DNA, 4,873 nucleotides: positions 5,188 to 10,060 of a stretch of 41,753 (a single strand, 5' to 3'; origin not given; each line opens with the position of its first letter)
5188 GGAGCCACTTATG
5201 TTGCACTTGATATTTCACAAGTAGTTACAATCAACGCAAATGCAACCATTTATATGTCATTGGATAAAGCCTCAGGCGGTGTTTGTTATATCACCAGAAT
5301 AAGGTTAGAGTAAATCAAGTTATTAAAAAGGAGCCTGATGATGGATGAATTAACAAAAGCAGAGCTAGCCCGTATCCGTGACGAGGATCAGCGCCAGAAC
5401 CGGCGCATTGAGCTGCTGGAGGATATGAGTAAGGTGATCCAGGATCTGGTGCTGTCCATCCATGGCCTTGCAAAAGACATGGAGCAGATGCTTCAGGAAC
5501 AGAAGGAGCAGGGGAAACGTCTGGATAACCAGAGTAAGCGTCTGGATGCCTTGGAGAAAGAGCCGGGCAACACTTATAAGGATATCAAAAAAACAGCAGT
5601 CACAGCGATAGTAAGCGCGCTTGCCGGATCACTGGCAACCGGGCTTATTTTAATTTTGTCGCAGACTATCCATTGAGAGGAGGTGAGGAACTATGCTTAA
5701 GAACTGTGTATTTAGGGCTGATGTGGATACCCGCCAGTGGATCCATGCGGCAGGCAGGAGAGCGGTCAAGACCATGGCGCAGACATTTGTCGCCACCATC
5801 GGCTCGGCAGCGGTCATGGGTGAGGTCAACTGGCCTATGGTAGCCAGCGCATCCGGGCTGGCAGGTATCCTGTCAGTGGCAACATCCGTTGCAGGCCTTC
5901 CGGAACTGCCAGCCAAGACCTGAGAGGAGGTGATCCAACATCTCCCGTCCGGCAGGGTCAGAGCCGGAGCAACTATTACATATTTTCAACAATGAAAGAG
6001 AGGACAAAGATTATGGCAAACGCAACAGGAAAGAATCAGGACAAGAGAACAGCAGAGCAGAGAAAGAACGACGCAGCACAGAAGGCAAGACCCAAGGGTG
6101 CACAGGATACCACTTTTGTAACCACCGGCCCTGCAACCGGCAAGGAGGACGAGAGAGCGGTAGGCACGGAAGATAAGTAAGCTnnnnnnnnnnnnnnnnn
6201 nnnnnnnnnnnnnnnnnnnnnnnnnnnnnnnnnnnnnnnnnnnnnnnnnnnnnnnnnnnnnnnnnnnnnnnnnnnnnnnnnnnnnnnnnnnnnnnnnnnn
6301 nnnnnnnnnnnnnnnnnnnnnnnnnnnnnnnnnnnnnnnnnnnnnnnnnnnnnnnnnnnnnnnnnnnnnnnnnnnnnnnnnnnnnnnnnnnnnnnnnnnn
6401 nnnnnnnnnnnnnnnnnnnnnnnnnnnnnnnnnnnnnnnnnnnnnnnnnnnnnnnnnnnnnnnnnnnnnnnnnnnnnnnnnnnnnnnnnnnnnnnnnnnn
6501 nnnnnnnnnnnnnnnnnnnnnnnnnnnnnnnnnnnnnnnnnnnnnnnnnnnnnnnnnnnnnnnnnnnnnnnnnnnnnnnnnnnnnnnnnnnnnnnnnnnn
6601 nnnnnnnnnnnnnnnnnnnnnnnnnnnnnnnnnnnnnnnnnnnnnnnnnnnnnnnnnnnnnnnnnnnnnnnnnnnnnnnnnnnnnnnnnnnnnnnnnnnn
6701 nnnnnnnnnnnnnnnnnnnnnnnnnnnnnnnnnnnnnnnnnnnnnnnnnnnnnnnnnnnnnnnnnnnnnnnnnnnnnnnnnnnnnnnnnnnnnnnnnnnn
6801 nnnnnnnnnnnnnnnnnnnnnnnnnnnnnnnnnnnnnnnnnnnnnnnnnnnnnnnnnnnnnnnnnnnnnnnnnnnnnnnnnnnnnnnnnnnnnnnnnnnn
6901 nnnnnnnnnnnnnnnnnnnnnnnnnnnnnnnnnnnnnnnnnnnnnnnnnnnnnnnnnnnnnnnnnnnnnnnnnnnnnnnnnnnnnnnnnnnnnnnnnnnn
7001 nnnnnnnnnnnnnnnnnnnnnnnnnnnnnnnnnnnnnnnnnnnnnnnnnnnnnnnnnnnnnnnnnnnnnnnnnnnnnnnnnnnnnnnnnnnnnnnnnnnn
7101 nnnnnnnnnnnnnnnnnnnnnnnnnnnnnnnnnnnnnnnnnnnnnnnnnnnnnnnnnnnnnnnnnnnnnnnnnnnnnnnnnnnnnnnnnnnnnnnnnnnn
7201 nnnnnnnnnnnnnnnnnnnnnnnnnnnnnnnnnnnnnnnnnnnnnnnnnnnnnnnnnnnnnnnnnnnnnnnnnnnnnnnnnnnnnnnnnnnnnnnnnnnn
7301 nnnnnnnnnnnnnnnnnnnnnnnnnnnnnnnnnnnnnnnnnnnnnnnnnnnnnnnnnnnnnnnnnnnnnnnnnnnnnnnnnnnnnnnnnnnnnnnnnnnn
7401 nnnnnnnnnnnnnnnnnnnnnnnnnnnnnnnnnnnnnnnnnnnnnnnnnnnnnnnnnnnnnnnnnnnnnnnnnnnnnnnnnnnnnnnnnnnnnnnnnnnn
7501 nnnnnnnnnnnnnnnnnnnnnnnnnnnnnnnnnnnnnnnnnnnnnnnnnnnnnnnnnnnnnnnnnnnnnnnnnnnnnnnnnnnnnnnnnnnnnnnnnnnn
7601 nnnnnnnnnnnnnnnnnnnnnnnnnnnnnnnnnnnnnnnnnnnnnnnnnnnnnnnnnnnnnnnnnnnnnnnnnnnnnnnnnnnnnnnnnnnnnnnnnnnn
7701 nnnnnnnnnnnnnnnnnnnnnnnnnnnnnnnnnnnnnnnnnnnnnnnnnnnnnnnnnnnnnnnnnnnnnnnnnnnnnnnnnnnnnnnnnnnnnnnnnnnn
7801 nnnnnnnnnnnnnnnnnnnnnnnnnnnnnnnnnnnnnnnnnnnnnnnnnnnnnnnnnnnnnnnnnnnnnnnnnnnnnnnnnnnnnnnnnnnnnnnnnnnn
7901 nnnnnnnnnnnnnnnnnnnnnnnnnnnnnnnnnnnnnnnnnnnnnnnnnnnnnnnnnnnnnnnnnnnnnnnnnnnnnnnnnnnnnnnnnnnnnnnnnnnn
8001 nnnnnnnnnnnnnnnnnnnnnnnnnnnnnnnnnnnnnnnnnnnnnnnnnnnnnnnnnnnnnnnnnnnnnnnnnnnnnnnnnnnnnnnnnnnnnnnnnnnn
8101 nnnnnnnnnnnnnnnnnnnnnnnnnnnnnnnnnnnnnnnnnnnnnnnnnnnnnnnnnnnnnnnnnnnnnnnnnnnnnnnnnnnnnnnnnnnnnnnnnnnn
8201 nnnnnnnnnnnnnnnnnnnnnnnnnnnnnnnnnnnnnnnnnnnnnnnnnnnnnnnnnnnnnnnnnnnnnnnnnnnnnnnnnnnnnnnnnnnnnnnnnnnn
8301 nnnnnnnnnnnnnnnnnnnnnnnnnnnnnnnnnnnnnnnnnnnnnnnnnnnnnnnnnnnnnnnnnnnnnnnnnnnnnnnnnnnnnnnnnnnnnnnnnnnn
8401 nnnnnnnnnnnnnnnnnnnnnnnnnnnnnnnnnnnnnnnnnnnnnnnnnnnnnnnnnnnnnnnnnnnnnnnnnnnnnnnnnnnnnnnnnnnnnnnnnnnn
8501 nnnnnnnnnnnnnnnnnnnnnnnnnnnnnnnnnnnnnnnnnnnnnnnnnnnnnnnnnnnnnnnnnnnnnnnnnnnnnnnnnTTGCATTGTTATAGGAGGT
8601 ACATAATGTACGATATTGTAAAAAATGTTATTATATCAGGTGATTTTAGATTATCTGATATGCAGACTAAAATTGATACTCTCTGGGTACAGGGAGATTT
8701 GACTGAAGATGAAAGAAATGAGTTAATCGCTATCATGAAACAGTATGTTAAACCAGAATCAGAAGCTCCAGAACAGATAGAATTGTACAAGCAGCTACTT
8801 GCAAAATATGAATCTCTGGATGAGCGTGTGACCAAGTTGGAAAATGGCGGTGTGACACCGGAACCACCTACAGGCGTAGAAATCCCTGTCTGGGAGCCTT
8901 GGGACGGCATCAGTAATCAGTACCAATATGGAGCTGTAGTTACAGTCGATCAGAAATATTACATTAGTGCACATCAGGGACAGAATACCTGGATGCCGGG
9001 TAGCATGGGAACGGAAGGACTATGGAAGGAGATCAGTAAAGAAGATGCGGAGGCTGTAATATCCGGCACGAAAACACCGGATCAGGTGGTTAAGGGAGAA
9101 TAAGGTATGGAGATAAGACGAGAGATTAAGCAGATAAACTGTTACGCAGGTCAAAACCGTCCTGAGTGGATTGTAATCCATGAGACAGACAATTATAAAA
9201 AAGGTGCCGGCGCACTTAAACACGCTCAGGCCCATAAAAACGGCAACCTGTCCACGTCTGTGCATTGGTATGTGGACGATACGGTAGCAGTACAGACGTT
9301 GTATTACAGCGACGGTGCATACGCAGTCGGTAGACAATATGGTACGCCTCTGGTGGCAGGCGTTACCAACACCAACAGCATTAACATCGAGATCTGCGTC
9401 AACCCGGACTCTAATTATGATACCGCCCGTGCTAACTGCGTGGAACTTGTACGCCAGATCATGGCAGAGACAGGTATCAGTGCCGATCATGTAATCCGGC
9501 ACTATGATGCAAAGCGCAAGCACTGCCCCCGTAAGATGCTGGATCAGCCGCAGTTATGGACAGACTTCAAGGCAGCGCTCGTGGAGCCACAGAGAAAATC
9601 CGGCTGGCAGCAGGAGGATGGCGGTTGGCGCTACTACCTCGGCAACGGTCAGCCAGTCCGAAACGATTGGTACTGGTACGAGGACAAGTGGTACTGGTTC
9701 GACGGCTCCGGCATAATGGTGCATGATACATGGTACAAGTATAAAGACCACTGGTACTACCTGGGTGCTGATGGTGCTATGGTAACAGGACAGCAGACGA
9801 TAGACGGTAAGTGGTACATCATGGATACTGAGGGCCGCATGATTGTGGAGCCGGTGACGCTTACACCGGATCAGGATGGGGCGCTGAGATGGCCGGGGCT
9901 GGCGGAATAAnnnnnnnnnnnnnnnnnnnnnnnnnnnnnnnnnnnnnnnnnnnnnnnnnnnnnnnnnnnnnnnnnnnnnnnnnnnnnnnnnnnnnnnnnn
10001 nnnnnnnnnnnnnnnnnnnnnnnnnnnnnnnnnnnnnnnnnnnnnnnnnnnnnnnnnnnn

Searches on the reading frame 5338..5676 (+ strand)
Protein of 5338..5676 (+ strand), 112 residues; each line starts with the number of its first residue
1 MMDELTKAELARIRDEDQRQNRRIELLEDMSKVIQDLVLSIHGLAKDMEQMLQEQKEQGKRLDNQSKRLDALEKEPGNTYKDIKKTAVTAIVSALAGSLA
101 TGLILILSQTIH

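Call 85: search_protein_families(library=pfam, proteins=[window:5338-5676:+], max_evalue=0.01)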
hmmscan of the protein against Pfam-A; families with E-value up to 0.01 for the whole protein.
window:5338-5676:+ (112 aa): 1 family
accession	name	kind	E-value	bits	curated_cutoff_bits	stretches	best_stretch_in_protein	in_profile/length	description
PF06456.18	Arfaptin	-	0.0001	22.4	32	1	3-74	18-91/229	Arfaptin-like domain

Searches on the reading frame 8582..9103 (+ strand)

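Call 7: search_protein_families(library=pfam, proteins=[window:8582-9103:+], max_evalue=10)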
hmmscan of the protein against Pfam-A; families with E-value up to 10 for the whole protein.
window:8582-9103:+ (173 aa): 3 families
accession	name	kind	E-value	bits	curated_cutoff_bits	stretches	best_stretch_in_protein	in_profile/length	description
PF18688.6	DUF5638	-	0.12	13.2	39.8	1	23-92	8-76/104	Family of unknown function (DUF5638)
PF02839.19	CBM_5_12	-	0.49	10.9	26.2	1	111-149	5-44/44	Carbohydrate-binding module family 5/12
PF12518.13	DUF3721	-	2.5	8.4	27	1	129-141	18-30/33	Protein of unknown function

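Call 100: search_protein_families(library=phrogs, proteins=[window:8582-9103:+], max_evalue=1)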
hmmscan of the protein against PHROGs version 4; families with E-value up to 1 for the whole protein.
window:8582-9103:+ (173 aa): 6 families
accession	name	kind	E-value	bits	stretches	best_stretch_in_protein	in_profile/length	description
phrog_18593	-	unknown function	2.6e-34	120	1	17-171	6-148/188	-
phrog_2310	-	unknown function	3.4e-06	27.9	1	8-63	2-58/72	-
phrog_30034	-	unknown function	0.00091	20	1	96-152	203-261/263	-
phrog_23208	-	head and packaging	0.006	15.7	1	10-53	790-833/840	virion structural protein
phrog_18225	-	unknown function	0.066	13.9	1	50-102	86-138/204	-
phrog_14124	-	unknown function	0.16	12.9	1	39-75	10-47/62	-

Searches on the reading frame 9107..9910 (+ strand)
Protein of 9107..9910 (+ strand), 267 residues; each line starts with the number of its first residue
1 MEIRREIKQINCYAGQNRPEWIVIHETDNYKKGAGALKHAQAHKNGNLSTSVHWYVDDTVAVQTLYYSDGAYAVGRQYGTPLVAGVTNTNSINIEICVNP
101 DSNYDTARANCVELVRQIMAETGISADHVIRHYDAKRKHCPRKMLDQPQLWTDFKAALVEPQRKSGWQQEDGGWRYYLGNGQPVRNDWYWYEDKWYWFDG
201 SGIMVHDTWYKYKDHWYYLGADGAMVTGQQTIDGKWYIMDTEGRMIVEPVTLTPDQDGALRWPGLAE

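Call 7: search_protein_families(library=pfam, proteins=[window:9107-9910:+], max_evalue=10)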
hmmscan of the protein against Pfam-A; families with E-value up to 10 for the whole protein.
window:9107-9910:+ (267 aa): 4 families
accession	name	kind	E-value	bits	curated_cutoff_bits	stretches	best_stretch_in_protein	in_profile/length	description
PF01510.30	Amidase_2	-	2.8e-16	60.5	26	1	16-142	2-130/131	N-acetylmuramoyl-L-alanine amidase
PF01473.26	Choline_bind_1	-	3.7e-09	36.9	20.5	3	208-225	2-19/19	Putative cell wall binding repeat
PF19127.6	Choline_bind_3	-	3.3e-08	33.8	27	3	187-227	3-44/47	Choline-binding repeat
PF19085.6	Choline_bind_2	-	0.00011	22.7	27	2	204-238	2-32/38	Choline-binding repeat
